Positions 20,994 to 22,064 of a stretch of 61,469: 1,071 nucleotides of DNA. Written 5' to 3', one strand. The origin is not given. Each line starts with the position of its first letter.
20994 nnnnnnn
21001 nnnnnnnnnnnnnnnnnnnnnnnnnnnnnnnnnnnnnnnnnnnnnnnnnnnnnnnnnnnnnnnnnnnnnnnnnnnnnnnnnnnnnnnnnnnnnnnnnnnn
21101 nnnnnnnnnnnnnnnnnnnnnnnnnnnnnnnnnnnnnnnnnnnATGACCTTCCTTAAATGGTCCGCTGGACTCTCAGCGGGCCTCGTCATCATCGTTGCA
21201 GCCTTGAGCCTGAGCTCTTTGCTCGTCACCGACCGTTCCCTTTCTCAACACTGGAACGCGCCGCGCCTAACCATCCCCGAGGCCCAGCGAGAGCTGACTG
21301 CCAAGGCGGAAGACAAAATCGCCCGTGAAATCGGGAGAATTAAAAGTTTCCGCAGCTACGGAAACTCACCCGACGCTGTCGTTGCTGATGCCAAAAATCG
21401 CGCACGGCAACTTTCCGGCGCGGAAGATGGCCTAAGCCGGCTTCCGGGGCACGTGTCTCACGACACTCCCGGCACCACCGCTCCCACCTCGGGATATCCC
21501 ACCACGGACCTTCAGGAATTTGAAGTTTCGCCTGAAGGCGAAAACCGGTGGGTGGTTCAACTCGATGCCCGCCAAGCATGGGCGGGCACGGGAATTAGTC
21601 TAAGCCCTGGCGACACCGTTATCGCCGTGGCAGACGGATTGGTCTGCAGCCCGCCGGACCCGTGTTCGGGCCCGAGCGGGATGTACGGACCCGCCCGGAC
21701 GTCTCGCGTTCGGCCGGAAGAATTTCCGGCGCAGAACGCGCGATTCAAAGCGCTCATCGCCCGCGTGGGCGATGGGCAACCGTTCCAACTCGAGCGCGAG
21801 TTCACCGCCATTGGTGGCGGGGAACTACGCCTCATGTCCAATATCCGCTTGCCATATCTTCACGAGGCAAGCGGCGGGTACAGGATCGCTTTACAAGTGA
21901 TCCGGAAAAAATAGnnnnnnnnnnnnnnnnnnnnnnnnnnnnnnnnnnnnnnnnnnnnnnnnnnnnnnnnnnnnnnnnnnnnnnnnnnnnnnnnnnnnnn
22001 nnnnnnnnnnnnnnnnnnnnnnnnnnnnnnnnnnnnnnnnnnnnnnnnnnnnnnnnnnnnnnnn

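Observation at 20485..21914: Strikingly GC-rich two-gene insert (Ig-like/2-TM protein plus lectin-like membrane protein) converging on the pilin-like array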

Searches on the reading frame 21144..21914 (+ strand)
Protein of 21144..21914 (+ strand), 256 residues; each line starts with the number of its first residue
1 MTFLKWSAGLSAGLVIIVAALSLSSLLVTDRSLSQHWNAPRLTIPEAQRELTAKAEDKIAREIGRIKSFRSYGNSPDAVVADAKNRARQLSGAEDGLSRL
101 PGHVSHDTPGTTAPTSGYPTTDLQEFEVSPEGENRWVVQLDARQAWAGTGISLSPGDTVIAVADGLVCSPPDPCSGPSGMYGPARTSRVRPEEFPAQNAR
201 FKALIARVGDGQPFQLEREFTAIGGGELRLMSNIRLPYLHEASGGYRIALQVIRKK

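Call 6: search_protein_families(library=pfam, proteins=[window:21144-21914:+], max_evalue=1)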
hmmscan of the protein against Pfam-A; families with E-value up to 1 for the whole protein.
window:21144-21914:+ (256 aa): 0 families

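Call 8: find_homologous_proteins(query=window:21144-21911:+)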
Query window:21144-21911:+ (256 aa): 3 proteins with E <= 0.001 among 2580 candidates.
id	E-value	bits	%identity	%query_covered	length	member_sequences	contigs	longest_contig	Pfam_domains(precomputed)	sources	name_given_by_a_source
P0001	3.7e-166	569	100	100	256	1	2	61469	-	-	-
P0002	3.4e-113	395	75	95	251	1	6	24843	-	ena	-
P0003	3.9e-39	153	48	66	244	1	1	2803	-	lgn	-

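Call 10: find_encoding_contigs(protein=P0002, flank=10000, max_places=6)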
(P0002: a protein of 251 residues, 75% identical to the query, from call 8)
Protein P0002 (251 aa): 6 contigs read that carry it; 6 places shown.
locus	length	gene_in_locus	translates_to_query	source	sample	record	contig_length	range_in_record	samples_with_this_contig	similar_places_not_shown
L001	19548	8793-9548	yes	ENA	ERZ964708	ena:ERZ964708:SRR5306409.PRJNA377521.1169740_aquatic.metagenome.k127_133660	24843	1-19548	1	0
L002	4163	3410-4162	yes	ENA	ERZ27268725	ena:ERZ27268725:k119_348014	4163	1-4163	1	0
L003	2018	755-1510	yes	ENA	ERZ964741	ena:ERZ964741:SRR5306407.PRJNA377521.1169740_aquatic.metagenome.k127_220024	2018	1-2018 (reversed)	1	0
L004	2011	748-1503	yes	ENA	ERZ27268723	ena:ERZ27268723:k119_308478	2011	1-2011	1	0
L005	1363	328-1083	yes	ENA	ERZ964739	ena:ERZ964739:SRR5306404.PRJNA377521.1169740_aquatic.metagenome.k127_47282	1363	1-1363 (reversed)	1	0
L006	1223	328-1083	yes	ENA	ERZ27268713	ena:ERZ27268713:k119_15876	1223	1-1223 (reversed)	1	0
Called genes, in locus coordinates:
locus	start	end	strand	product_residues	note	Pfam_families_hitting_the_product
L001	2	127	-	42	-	?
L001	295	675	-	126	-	PF00886:Ribosomal_S16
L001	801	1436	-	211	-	PF09335:VTT_dom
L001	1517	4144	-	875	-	PF02463:SMC_N, PF13304:AAA_21 (weak), PF13476:AAA_23, PF13555:AAA_29 (faint)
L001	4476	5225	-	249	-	PF22935:RM44_endonuclase (weak), PF14622:Ribonucleas_3_3, PF00636:Ribonuclease_3, PF00035:dsrm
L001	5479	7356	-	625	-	PF06480:FtsH_ext, PF00004:AAA, PF23902:AAA_lid_PRS2_C (weak), PF17862:AAA_lid_3, PF01434:Peptidase_M41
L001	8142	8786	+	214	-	-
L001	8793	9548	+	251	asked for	-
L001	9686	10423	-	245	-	PF18895:T4SS_pilin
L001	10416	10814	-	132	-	PF18895:T4SS_pilin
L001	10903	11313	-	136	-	PF04956:TrbC (faint), PF18895:T4SS_pilin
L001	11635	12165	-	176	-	PF18895:T4SS_pilin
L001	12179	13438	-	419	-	PF18895:T4SS_pilin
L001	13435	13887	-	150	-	-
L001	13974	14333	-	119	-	PF05635:23S_rRNA_IVP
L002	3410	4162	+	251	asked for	?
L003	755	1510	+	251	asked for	-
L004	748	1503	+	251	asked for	-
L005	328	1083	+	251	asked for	-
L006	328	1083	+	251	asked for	-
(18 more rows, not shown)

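Call 11: find_encoding_contigs(protein=P0003, flank=10000)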
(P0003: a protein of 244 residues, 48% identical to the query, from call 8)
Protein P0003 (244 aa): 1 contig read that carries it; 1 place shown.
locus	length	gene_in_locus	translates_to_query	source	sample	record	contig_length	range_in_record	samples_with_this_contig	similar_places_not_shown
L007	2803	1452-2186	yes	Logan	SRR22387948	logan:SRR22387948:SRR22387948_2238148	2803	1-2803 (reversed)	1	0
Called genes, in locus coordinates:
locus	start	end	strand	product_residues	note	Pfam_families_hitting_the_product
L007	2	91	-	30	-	?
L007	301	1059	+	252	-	-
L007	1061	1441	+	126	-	-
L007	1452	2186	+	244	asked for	-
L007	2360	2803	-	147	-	?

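Call 18: search_solved_structures(query=A1, max_evalue=10, show_alignments=3)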
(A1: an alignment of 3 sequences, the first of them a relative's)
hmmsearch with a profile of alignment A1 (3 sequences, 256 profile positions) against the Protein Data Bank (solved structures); distinct sequences matched with E-value up to 10: 5.
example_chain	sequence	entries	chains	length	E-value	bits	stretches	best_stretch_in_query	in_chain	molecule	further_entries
7kwd_A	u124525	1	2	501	0.03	17.2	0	190-251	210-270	Alkaline phosphatase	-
5zfh_A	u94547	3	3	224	0.049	16.4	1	44-122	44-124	Kallikrein-7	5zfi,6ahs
4mph_A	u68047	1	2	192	1.4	11.7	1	62-139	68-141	D-alanyl-D-alanine carboxypeptidase family protein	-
4jid_A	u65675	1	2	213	1.7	11.4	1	62-139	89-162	D-alanyl-D-alanine carboxypeptidase family protein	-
4uos_A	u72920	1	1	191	4.7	10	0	26-90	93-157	DESIGNED HELICAL BUNDLE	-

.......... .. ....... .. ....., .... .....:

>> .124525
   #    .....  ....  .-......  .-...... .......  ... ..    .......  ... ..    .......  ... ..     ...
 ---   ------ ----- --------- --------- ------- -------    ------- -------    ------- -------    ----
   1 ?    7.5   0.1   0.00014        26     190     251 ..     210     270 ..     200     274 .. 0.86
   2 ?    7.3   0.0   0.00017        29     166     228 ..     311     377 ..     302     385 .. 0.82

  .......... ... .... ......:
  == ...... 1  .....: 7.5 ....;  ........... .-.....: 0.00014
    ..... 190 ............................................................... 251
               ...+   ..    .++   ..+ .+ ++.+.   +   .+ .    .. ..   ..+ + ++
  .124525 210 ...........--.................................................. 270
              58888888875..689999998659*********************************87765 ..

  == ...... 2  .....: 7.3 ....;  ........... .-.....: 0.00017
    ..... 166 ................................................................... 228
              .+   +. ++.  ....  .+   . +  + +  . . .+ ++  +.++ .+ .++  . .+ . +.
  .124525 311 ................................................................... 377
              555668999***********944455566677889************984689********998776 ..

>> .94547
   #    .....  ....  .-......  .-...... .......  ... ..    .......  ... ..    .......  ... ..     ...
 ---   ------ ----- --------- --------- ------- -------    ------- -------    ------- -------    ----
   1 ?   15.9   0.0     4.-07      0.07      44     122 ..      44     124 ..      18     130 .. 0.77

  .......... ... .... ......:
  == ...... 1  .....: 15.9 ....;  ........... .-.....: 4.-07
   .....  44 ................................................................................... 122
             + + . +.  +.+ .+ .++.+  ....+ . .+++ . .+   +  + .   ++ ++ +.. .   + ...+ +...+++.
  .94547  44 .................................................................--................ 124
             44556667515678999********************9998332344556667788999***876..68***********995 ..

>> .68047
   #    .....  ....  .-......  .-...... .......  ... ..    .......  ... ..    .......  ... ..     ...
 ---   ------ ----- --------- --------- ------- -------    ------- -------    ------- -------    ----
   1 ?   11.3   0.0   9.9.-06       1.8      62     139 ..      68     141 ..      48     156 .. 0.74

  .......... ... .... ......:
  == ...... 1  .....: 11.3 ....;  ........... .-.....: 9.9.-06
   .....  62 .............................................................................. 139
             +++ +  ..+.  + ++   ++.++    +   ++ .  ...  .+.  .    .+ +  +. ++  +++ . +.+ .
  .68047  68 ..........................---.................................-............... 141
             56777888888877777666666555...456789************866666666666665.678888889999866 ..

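Call 28: predict_structure(alignment_id=A1)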
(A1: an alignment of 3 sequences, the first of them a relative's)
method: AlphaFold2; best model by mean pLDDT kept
length: 256 residues; sequences in the alignment: 3
mean_pLDDT: 49.5   pTM: 0.39
mean pLDDT of the five models: 49.5, 40.6, 40.1, 37.1, 36.9
residues with pLDDT >= 90: 0; 70-90: 31; 50-70: 75; < 50: 150
segments of 3 or more residues with pLDDT < 50: 1-15, 19-52, 62-77, 86-120, 122-125, 143-148, 165-189, 195-197, 233-238
pLDDT, mean of each block of 10 residues (from residue 1): 43 49 35 32 39 51 43 47 50 34 27 34 50 65 52 80 52 36 38 50 64 69 74 47 58 74
secondary structure, 60 per line:
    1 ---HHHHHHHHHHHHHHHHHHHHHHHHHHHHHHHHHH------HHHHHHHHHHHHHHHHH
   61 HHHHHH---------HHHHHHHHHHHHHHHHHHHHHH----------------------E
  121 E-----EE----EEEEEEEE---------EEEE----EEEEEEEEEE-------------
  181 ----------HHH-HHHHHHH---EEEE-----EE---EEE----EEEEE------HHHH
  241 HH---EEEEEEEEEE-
elements in order: H4-37 H44-66 H76-97 E133-140 E150-153 E158-167 H195-201 E205-208 E219-221 E226-230 H237-242 E246-255

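Call 31: search_protein_representatives(alignment_id=A1)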
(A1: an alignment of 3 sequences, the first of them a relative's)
Query: 3 sequences, 256 profile positions. Proteins with E-value up to 0.001 (for the whole library): 548; up to 1e-10: 59; up to 1e-30: 4. The best 150 are listed.
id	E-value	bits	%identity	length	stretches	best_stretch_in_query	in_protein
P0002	7.8e-138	474.6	-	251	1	1-255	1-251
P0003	7.7e-118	409.1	-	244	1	4-256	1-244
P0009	6.0e-44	166.9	-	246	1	3-254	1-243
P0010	1.3e-43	165.8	-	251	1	81-254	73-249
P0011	8.4e-29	117.3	-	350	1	86-255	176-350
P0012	4.6e-28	114.9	-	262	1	100-255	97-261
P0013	1.8e-27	112.9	-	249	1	75-252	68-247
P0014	5.6e-26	108.0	-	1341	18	84-127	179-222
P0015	7.0e-26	107.7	-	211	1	112-255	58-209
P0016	8.9e-26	107.4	-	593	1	102-255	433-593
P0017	1.1e-24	103.8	-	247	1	48-251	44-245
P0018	3.2e-24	102.3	-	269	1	108-255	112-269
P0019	4.7e-24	101.7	-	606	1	118-255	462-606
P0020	3.1e-23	99.0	-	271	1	27-256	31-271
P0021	3.6e-23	98.9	-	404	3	128-250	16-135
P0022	9.5e-23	97.5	-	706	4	139-231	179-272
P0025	2.6e-19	86.2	-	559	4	140-250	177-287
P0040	6.3e-15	71.8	-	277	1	131-251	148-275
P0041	1.5e-14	70.6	-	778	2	137-236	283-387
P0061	3.3e-11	59.6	-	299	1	128-252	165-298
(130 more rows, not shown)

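Call 32: search_protein_families(library=pfam, proteins=[P0009, P0010, P0011, P0012, P0016, P0019, P0021, P0022, P0025, P0041], max_evalue=0.01)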
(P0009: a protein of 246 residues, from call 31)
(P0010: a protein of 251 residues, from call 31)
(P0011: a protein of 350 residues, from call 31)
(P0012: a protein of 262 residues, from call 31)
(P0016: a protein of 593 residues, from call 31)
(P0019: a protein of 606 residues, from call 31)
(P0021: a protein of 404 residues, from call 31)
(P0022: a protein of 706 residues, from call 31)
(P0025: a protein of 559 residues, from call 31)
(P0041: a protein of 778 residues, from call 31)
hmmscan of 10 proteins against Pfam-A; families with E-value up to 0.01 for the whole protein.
P0009 (246 aa): 0 families

P0010 (251 aa): 0 families

P0011 (350 aa): 0 families

P0012 (262 aa): 0 families

P0016 (593 aa): 0 families

P0019 (606 aa): 0 families

P0021 (404 aa): 2 families
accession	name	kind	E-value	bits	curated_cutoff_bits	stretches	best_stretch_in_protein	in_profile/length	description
PF07828.18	PA-IL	-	3.5e-13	50.1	22.5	1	163-264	15-118/121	PA-IL-like protein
PF13530.11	SCP2_2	-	7.4e-08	33.4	23.2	0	105-156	8-60/105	Sterol carrier protein domain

P0022 (706 aa): 3 families
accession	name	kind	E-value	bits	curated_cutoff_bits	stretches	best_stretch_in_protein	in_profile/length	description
PF07828.18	PA-IL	-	3.9e-24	85.4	22.5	3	188-291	15-118/121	PA-IL-like protein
PF24856.1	AraA_central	-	1.4e-05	26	24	0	344-383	5-44/148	L-arabinose isomerase central domain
PF23730.1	CILP_8th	-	0.0027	18.2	27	0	613-637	36-60/168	Cartilage intermediate layer protein 1-like domain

P0025 (559 aa): 2 families
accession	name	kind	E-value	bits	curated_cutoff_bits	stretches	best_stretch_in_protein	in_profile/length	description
PF07828.18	PA-IL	-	4.4e-14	53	22.5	0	448-556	9-116/121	PA-IL-like protein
PF17291.7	M60-like_N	-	5e-08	33.4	23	0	448-470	15-37/106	N-terminal domain of M60-like peptidases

P0041 (778 aa): 2 families
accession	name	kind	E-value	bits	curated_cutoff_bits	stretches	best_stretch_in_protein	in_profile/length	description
PF02140.24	SUEL_Lectin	-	2.3e-06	28.3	31.4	1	531-584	27-80/80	D-galactoside/L-rhamnose binding SUEL lectin domain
PF07828.18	PA-IL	-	2.8e-06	27.8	22.5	1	294-406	15-119/121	PA-IL-like protein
